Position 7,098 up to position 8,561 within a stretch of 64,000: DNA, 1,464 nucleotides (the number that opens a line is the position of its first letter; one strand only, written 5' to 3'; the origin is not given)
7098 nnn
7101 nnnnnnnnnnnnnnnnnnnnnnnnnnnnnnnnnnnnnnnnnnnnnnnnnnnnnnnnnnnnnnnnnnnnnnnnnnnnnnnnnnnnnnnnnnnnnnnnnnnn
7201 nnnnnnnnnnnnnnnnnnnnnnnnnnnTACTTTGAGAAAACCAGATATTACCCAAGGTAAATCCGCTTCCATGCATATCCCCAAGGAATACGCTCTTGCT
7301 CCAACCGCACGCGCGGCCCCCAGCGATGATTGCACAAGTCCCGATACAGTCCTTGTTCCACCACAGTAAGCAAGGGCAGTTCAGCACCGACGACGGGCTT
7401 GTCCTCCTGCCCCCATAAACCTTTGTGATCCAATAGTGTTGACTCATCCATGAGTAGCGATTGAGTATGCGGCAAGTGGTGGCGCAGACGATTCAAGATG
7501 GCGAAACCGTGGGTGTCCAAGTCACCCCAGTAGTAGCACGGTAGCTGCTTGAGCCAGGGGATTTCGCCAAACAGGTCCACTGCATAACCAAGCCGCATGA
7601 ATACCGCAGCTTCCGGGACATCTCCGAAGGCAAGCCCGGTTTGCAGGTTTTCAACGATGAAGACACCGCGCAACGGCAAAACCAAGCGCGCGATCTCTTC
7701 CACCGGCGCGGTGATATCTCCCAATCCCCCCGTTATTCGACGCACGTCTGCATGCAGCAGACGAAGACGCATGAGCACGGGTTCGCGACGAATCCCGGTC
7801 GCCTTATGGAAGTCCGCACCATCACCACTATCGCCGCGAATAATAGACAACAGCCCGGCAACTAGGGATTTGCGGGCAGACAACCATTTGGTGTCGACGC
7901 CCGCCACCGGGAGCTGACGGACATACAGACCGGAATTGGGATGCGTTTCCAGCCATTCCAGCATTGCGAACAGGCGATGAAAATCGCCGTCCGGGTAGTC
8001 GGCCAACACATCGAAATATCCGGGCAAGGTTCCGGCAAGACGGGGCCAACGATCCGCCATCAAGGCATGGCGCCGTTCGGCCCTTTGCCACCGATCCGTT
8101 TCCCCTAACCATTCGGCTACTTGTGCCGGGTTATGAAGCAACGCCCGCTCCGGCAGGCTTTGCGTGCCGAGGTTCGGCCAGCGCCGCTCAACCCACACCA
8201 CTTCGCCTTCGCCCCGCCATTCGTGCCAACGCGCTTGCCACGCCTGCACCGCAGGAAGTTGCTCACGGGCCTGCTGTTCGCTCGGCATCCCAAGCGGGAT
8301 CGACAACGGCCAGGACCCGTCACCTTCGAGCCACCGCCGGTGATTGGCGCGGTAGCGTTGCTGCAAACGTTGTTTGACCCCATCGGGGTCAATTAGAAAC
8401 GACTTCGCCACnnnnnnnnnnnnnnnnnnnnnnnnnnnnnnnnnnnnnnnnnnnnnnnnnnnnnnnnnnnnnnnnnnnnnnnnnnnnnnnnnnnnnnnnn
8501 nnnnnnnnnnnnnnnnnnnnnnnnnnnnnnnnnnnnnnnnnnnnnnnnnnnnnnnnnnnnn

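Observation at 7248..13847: Complete type I Wadjet (JetABCD) anti-plasmid operon as a lower-GC island between bamD and glnB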

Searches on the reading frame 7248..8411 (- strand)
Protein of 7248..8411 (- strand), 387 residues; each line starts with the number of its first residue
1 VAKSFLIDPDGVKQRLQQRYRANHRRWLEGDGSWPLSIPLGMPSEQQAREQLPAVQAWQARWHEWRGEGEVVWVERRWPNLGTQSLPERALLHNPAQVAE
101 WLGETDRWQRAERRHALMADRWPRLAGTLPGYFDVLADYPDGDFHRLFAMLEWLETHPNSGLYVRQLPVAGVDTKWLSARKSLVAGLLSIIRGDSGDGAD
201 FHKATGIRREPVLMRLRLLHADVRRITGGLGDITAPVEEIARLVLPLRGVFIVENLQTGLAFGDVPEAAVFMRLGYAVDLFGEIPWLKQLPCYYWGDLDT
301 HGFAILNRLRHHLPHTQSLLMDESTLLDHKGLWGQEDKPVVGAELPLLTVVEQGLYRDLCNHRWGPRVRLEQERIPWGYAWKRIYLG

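Call 3: search_protein_families(library=pfam, proteins=[window:7248-8411:-])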
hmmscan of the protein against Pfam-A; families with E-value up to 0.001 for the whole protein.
window:7248-8411:- (387 aa): 2 families
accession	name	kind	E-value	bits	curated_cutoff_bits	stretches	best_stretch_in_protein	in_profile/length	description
PF11795.13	DUF3322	-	5.9e-51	173.6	22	1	9-188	1-189/190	Uncharacterized protein conserved in bacteria N-term (DUF3322)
PF09983.15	JetD_C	-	1.2e-47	162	22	1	206-383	1-178/179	Wadjet protein JetD, C-terminal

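Call 4: search_protein_families(library=padloc, proteins=[window:7248-8411:-])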
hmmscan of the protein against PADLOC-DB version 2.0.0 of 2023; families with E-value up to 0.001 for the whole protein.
window:7248-8411:- (387 aa): 9 families
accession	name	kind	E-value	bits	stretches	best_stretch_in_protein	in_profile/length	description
PDLC00530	JetD1|JetD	-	6.3e-137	455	1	7-384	6-383/391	DUF2220; DUF3322; DUF2399 domain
PDLC00522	JetD1|JetD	-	4.4e-66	221.5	1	7-382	2-374/382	DUF2220; DUF3322; DUF2399 domain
PDLC00523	JetD1|JetD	-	1e-57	193.9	1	10-383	12-389/398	DUF2220; DUF3322; DUF2399 domain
PDLC00520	JetD1|JetD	-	1.2e-36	124.6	1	25-382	23-380/398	DUF2220; DUF3322; DUF2399 domain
PDLC00532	JetD1|JetD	-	2.4e-25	87.1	1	9-379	4-370/383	DUF2220; DUF3322; DUF2399 domain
PDLC00533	JetD1|JetD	-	1.7e-10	38.5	1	290-377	319-407/409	DUF2220; DUF3322; DUF2399 domain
PDLC00527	JetD1|JetD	-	2.5e-06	24.8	1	286-317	287-321/387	DUF2220; DUF3322; DUF2399 domain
PDLC00591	JetD3|JetD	-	0.00083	16.8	0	288-317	249-279/350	DUF2239; DUF2220 domain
PDLC00521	JetD1|JetD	-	0.00097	16.4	0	288-332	302-346/395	DUF2220; DUF3322; DUF2399 domain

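Call 6: search_protein_families(library=ncbifam, proteins=[window:7248-8411:-])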
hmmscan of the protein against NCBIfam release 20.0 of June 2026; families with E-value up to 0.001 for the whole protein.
window:7248-8411:- (387 aa): 0 families

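Call 9: search_solved_structures(query=window:7248-8411:-, show_alignments=2)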
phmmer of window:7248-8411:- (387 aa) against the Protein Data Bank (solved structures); distinct sequences matched with E-value up to 0.001: 3.
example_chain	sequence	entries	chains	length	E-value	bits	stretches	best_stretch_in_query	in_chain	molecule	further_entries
8b7f_A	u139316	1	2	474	8.6e-31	110.7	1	15-330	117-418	Ubiquitin-like protein SMT3,MksG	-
8q72_M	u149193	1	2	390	1.8e-11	47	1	8-382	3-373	JetD(E248A)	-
7til_A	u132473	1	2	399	6.7e-09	38.6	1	19-377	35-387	JetD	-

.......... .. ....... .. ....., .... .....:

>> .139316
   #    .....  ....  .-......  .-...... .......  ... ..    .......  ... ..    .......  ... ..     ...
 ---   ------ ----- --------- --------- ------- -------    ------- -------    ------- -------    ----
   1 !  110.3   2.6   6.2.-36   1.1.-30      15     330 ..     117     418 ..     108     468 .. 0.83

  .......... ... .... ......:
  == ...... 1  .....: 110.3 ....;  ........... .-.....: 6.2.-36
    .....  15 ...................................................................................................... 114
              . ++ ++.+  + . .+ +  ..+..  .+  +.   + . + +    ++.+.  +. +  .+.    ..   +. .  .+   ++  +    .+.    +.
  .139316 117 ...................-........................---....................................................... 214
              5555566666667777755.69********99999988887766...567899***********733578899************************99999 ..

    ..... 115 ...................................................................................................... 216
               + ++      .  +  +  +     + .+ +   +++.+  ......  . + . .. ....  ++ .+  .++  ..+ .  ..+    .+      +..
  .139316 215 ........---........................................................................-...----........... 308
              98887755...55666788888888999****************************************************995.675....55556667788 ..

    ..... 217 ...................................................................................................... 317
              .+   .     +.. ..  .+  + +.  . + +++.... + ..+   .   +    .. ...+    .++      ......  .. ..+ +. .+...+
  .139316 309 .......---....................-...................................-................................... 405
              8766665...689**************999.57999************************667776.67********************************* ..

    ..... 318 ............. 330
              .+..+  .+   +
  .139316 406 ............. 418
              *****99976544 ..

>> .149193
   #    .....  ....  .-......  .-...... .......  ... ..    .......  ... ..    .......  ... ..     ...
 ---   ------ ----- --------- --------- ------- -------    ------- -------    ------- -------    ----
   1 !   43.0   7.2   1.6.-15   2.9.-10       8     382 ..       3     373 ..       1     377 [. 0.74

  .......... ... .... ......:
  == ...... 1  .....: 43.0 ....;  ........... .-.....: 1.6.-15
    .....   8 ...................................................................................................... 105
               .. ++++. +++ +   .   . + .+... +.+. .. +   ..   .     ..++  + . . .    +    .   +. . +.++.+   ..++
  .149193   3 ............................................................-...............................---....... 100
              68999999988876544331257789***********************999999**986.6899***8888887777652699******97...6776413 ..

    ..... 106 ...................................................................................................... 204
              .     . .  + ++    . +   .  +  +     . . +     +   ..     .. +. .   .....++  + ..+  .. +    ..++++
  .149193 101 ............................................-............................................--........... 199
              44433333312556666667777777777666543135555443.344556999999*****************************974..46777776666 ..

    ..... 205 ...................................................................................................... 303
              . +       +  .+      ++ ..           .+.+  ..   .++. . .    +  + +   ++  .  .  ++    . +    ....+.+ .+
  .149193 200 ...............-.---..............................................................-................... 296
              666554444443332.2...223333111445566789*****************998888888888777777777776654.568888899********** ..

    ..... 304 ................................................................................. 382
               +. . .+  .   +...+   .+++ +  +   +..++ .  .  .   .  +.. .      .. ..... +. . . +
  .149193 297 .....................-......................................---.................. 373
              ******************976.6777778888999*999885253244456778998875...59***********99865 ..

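Call 18: find_encoding_contigs(protein=window:7248-8411:-, flank=10000, max_places=6)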
Protein window:7248-8411:- (387 aa): no gene with exactly this product is on record in the collection.
